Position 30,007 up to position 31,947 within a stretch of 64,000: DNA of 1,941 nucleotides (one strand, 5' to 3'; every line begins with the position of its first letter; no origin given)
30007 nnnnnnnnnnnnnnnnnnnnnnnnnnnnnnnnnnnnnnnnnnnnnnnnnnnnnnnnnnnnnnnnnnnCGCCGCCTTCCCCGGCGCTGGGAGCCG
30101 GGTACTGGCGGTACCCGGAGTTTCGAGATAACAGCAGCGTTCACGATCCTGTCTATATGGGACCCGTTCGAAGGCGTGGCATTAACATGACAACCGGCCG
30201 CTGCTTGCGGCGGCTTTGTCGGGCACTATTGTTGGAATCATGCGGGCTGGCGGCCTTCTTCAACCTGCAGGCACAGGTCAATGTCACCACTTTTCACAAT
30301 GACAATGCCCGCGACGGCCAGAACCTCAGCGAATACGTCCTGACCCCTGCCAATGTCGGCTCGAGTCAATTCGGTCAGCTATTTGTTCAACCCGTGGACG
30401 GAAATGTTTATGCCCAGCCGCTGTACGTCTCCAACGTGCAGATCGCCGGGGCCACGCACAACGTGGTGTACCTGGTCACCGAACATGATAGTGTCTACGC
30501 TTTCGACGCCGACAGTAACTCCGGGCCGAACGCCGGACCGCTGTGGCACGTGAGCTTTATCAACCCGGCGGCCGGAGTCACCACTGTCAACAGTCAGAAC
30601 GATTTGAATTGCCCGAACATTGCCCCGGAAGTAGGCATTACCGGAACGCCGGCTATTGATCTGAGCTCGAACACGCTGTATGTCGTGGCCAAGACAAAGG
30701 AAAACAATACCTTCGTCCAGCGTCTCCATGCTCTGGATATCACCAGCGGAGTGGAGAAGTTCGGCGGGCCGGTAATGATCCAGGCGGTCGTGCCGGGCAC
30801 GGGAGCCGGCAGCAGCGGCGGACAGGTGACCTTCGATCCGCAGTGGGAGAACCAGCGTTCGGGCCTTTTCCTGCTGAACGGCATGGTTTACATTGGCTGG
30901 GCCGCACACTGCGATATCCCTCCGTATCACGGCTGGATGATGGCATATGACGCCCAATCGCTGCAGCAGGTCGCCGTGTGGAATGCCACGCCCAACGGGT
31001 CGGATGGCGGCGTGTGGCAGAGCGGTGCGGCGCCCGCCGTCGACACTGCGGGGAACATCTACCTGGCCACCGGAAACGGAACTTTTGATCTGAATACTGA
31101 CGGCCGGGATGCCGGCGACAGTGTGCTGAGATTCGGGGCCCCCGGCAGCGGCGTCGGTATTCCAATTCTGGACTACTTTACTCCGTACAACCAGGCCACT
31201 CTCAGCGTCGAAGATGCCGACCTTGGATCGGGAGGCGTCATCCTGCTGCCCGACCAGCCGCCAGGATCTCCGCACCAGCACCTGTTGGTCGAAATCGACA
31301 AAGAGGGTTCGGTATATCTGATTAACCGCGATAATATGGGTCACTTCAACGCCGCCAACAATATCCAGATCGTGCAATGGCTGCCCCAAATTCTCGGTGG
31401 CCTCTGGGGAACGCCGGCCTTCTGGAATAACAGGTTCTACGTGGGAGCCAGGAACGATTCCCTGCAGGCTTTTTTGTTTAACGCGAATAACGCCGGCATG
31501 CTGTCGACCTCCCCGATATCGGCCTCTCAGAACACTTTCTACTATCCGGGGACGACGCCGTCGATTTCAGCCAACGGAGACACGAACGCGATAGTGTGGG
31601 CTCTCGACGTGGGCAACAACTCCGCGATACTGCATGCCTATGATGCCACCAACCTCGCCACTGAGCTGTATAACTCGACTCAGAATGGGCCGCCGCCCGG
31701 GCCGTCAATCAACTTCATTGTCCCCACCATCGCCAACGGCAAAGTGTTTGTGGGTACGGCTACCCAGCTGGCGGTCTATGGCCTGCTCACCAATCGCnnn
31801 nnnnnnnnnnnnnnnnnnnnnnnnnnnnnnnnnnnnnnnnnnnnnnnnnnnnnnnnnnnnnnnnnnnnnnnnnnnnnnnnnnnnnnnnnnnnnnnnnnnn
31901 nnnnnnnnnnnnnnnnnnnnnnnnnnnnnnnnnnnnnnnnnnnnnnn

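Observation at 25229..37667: Three adjacent giant secreted proteins carry different beta-propeller heads on one shared ~1.71-kb 3' cassette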

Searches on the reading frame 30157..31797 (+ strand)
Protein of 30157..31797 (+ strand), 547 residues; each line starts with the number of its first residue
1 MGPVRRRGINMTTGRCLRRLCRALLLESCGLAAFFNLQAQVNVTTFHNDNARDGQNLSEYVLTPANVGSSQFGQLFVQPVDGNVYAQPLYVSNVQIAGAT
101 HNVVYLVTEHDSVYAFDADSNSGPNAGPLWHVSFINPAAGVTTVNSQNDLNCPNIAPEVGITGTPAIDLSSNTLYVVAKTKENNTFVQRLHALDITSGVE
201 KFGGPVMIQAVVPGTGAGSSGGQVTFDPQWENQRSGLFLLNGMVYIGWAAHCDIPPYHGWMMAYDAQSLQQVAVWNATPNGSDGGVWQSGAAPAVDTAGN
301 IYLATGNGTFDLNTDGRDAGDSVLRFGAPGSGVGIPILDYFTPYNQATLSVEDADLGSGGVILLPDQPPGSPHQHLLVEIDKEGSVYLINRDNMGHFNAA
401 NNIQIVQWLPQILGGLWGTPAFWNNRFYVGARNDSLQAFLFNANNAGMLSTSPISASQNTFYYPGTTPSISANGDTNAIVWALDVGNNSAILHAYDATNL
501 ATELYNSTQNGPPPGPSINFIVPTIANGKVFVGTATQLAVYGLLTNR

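Call 11: search_protein_families(library=ncbifam, proteins=[window:30157-31797:+], max_evalue=0.01)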
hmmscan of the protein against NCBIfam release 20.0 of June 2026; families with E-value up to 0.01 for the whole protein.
window:30157-31797:+ (547 aa): 0 families

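Call 58: find_homologous_proteins(query=window:30157-31797:+, max_evalue=1e-10)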
Query window:30157-31797:+ (547 aa): 8000 proteins with E <= 1e-10 among 8000 candidates; the best 120 are listed.
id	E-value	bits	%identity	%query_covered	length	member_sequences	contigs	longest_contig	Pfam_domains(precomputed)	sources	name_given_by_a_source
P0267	1.0e-257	874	72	98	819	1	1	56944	PF00395.26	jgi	jgi:hypothetical protein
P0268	7.0e-254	862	72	98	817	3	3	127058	PF00395.26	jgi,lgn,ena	-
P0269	3.9e-253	859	71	96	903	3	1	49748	PF01839.30,PF12256.15,PF13517.13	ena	-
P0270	1.2e-252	858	70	97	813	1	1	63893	PF00395.26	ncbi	-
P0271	2.3e-251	854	72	98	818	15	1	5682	PF00395.26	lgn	-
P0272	1.2e-248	845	72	94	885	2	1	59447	PF01839.30,PF13517.13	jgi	jgi:hypothetical protein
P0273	1.9e-242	824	70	96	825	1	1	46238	PF00395.26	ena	-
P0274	6.0e-242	822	69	98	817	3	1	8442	PF00395.26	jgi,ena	-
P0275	4.7e-241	820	69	98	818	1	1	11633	PF00395.26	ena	-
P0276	3.5e-238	810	68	98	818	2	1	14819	PF00395.26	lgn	-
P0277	1.3e-237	808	69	96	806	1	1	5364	PF00395.26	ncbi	-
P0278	4.3e-236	803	69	94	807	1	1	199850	PF00395.26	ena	-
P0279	1.7e-233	795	68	94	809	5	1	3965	PF00395.26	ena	-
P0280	4.7e-231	787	67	96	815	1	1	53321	PF00395.26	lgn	-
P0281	8.5e-229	779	68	93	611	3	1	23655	-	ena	-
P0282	1.7e-209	715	62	95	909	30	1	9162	PF18483.9,PF13287.13,PF13290.14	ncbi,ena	-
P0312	6.2e-196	671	60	95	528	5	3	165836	-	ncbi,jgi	ncbi:MAG: pyrrolo-quinoline quinone [Bryobacteraceae bacterium]|jgi:hypothetical protein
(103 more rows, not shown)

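Call 59: search_protein_families(library=pfam, proteins=[P0267, P0270, P0269, P0282, P0312, P0281], max_evalue=0.001)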
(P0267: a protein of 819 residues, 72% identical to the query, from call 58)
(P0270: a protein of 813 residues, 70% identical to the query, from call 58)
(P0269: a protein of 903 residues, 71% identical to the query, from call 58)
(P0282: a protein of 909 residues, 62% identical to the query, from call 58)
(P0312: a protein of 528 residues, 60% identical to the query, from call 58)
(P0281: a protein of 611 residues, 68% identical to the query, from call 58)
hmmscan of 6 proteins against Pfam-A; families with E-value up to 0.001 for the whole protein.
P0267 (819 aa): 1 family
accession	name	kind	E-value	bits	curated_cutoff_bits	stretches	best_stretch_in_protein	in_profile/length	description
PF00395.25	SLH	-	7.1e-20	71.2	20.8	2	666-708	2-44/44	S-layer homology domain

P0270 (813 aa): 1 family
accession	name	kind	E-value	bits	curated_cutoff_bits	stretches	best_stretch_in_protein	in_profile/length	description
PF00395.25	SLH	-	8.9e-21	74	20.8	2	660-702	2-44/44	S-layer homology domain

P0269 (903 aa): 3 families
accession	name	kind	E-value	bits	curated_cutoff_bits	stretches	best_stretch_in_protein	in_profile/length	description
PF01839.29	FG-GAP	-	3.6e-18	65.5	22.1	2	633-658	5-36/37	FG-GAP repeat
PF13517.12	FG-GAP_3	-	7.6e-17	62.1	26.9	2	637-702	1-61/61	FG-GAP-like repeat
PF12256.14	TcdB_toxin_midN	-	1.2e-08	34.9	24.8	0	728-771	18-59/181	Insecticide toxin TcdB middle/N-terminal region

P0282 (909 aa): 4 families
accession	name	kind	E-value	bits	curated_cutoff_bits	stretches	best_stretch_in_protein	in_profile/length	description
PF13290.12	CHB_HEX_C_1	-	1.4e-41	140.7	22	2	837-903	1-67/67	Chitobiase/beta-hexosaminidase C-terminal domain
PF13287.12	Fn3_assoc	-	1.5e-33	115.1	23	2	848-906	1-59/59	Fn3 associated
PF18483.9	Lectin_L-type_dom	-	1.4e-11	45.1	78.3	1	626-817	8-211/215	Legume lectin beta-barrel domain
PF03174.19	CHB_HEX_C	-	4.4e-05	23.8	23.6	0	837-891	15-67/76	Chitobiase/beta-hexosaminidase C-terminal domain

P0312 (528 aa): 0 families

P0281 (611 aa): 0 families

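Call 65: find_encoding_contigs(protein=P0268, flank=10000, max_places=3)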
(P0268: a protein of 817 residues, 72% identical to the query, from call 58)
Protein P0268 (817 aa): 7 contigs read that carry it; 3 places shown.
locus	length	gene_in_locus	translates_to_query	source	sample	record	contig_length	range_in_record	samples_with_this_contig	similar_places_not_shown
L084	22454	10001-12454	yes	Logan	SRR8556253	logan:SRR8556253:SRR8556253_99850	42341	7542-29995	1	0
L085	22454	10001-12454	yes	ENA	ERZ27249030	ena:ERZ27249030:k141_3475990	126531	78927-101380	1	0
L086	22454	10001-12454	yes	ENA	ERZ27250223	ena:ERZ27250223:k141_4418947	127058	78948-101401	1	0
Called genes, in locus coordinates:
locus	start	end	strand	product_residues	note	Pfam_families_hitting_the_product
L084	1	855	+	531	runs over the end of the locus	-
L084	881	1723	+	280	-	PF13489:Methyltransf_23, PF06325:PrmA, PF08003:Methyltransf_9 (weak), PF13847:Methyltransf_31, PF08241:Methyltransf_11, PF08242:Methyltransf_12, PF13649:Methyltransf_25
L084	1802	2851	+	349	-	PF01073:3Beta_HSD (weak), PF01370:Epimerase, PF02719:Polysacc_synt_2, PF04321:RmlD_sub_bind, PF16363:GDP_Man_Dehyd, PF07993:NAD_binding_4 (weak)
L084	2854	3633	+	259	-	PF00535:Glycos_transf_2, PF13641:Glyco_tranf_2_3 (weak)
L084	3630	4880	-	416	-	PF00535:Glycos_transf_2, PF13641:Glyco_tranf_2_3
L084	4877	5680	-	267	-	PF02353:CMAS (weak), PF13489:Methyltransf_23, PF08003:Methyltransf_9 (faint), PF13847:Methyltransf_31, PF08241:Methyltransf_11, PF08242:Methyltransf_12, PF13649:Methyltransf_25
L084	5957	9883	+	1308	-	PF25778:DUF7948, PF06739:SBBP, PF14870:PSII_BNR (faint), PF15902:Sortilin-Vps10 (faint), PF00395:SLH (weak)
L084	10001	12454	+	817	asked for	PF00395:SLH (weak)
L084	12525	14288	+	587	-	PF00685:Sulfotransfer_1 (weak)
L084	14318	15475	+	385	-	-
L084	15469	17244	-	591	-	-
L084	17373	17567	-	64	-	-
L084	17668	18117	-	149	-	PF27133:YfdI_N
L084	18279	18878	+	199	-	-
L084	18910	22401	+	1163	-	PF04230:PS_pyruv_trans, PF00534:Glycos_transf_1 (weak), PF13692:Glyco_trans_1_4, PF13506:Glyco_transf_21, PF00535:Glycos_transf_2, PF10111:Glyco_tranf_2_2, PF13641:Glyco_tranf_2_3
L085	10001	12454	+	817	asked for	PF00395:SLH (weak)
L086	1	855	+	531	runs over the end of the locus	-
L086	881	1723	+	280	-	PF13489:Methyltransf_23, PF06325:PrmA, PF08003:Methyltransf_9 (weak), PF13847:Methyltransf_31, PF08241:Methyltransf_11, PF08242:Methyltransf_12, PF13649:Methyltransf_25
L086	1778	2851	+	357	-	PF01073:3Beta_HSD (weak), PF01370:Epimerase, PF02719:Polysacc_synt_2, PF04321:RmlD_sub_bind, PF16363:GDP_Man_Dehyd, PF07993:NAD_binding_4 (weak)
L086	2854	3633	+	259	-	PF00535:Glycos_transf_2, PF13641:Glyco_tranf_2_3 (weak)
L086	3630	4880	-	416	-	PF00535:Glycos_transf_2, PF13641:Glyco_tranf_2_3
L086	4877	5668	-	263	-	PF02353:CMAS (weak), PF13489:Methyltransf_23, PF08003:Methyltransf_9 (faint), PF13847:Methyltransf_31, PF08241:Methyltransf_11, PF08242:Methyltransf_12, PF13649:Methyltransf_25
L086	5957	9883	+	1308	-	PF25778:DUF7948, PF06739:SBBP, PF14870:PSII_BNR (faint), PF15902:Sortilin-Vps10 (faint), PF00395:SLH (weak)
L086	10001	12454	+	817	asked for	PF00395:SLH (weak)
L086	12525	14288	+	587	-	PF00685:Sulfotransfer_1 (weak)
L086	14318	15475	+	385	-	-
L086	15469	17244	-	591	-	-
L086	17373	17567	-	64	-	-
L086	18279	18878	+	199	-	-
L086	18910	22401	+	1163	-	PF04230:PS_pyruv_trans, PF00534:Glycos_transf_1 (weak), PF13692:Glyco_trans_1_4, PF13506:Glyco_transf_21, PF00535:Glycos_transf_2, PF10111:Glyco_tranf_2_2, PF13641:Glyco_tranf_2_3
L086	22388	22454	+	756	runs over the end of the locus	PF00534:Glycos_transf_1 (weak), PF13692:Glyco_trans_1_4, PF13524:Glyco_trans_1_2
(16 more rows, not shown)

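Call 71: find_encoding_contigs(protein=P0278, flank=10000, max_places=1)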
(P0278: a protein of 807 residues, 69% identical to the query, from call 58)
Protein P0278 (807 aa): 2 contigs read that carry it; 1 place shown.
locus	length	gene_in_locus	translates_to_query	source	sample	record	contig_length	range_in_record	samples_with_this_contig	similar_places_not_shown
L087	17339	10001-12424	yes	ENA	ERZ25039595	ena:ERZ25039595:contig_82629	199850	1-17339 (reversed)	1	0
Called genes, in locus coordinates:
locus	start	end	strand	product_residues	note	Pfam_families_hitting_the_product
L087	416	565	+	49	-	-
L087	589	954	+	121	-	PF13489:Methyltransf_23 (weak), PF06325:PrmA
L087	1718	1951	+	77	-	PF01370:Epimerase, PF04321:RmlD_sub_bind (weak), PF16363:GDP_Man_Dehyd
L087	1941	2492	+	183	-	PF01370:Epimerase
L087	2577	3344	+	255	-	PF00535:Glycos_transf_2, PF10111:Glyco_tranf_2_2 (weak), PF13641:Glyco_tranf_2_3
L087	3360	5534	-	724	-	-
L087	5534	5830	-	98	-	-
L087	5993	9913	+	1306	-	PF25778:DUF7948, PF06739:SBBP, PF00395:SLH (weak)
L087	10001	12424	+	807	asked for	PF00395:SLH (weak)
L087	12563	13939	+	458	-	PF00685:Sulfotransfer_1, PF13469:Sulfotransfer_3 (faint)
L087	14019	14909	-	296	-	-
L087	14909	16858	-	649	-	-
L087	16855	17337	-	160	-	?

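Call 72: find_encoding_contigs(protein=P0270, flank=10000, max_places=1)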
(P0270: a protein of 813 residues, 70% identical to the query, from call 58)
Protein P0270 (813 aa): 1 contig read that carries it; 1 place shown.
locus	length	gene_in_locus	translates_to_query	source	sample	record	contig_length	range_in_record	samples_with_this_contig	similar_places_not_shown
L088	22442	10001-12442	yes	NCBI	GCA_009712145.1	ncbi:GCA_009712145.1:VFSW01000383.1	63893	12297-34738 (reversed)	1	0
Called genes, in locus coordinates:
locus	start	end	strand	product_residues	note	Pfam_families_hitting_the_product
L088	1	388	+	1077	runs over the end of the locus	PF13620:CarboxypepD_reg, PF13715:CarbopepD_reg_2, PF25183:OMP_b-brl_4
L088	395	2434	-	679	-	PF25788:Ig_Rha78A_N (faint), PF00041:fn3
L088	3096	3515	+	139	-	PF01641:SelR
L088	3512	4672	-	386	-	PF00535:Glycos_transf_2, PF13641:Glyco_tranf_2_3, PF13632:Glyco_trans_2_3 (weak)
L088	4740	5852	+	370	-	PF13439:Glyco_transf_4, PF20706:GT4-conflict, PF00534:Glycos_transf_1, PF13692:Glyco_trans_1_4, PF13524:Glyco_trans_1_2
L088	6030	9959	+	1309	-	PF25778:DUF7948, PF06739:SBBP (weak), PF14870:PSII_BNR (faint), PF15902:Sortilin-Vps10 (faint), PF00395:SLH (weak)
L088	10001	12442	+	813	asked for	PF00395:SLH (weak)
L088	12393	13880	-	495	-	-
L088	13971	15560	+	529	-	PF04055:Radical_SAM, PF13186:SPASM (weak)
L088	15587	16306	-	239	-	PF00923:TAL_FSA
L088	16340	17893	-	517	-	PF13489:Methyltransf_23 (weak), PF13641:Glyco_tranf_2_3, PF00535:Glycos_transf_2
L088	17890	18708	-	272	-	PF02353:CMAS, PF13489:Methyltransf_23, PF07021:MetW (weak), PF08241:Methyltransf_11, PF08242:Methyltransf_12, PF13649:Methyltransf_25, PF13847:Methyltransf_31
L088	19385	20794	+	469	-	-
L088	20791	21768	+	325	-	PF13489:Methyltransf_23, PF01209:Ubie_methyltran (weak), PF13847:Methyltransf_31, PF08241:Methyltransf_11, PF08242:Methyltransf_12, PF13649:Methyltransf_25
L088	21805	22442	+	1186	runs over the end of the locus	PF04230:PS_pyruv_trans, PF00534:Glycos_transf_1 (weak), PF13692:Glyco_trans_1_4, PF13506:Glyco_transf_21, PF00535:Glycos_transf_2, PF10111:Glyco_tranf_2_2 (weak), PF13641:Glyco_tranf_2_3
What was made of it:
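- On SLH-domain anchoring module: That gene is present in the SLH-type loci (calls 65, 72).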

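Call 84: find_encoding_contigs(protein=P0269, flank=10000, max_places=1)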
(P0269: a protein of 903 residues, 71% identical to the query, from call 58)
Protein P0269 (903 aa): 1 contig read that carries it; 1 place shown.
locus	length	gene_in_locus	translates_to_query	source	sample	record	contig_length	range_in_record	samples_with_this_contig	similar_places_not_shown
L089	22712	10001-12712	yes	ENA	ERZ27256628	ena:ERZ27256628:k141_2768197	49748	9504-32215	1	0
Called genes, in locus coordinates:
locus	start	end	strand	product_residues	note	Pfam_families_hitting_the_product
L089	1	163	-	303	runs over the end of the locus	PF00763:THF_DHG_CYH, PF02882:THF_DHG_CYH_C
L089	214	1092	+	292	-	PF00092:VWA, PF13519:VWA_2, PF25106:VWA_4 (faint)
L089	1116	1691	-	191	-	-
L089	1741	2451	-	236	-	PF02585:PIG-L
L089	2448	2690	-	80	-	PF05768:Glrx-like, PF00462:Glutaredoxin (faint)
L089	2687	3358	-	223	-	PF01694:Rhomboid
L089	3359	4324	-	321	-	PF00294:PfkB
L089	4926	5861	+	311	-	PF02628:COX15-CtaA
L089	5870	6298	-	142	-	PF00583:Acetyltransf_1, PF13673:Acetyltransf_10 (weak), PF13508:Acetyltransf_7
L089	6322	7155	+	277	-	PF00753:Lactamase_B, PF23023:Anti-Pycsar_Apyc1 (weak)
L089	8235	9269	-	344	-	PF00180:Iso_dh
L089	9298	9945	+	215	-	PF01135:PCMT, PF13649:Methyltransf_25 (weak)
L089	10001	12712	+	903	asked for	PF01839:FG-GAP (faint), PF12256:TcdB_toxin_midN (faint), PF13517:FG-GAP_3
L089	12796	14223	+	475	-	-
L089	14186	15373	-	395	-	PF01075:Glyco_transf_9 (weak)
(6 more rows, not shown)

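Call 85: find_encoding_contigs(protein=P0272, flank=10000, max_places=1)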
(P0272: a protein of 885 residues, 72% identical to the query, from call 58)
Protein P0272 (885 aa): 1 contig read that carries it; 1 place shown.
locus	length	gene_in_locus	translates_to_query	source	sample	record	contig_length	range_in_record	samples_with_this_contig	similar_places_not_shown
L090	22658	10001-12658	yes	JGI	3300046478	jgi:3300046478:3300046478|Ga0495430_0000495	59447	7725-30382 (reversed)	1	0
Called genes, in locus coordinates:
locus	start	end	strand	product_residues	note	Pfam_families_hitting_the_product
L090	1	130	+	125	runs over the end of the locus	PF25212:HVO_A0114, PF09339:HTH_IclR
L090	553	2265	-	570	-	PF09823:DUF2357 (weak), PF04411:PDDEXK_7 (weak)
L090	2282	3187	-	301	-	-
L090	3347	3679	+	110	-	-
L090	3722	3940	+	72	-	-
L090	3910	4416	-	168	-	-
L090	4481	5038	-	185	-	-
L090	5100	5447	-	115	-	PF02452:PemK_toxin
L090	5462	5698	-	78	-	-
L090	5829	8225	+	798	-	PF12704:MacB_PCD, PF02687:FtsX, PF12704:MacB_PCD, PF02687:FtsX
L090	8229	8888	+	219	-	PF00132:Hexapep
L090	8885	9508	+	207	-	PF00413:Peptidase_M10 (faint)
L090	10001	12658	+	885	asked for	PF01839:FG-GAP (faint), PF13517:FG-GAP_3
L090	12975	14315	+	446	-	-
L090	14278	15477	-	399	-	PF01075:Glyco_transf_9 (weak)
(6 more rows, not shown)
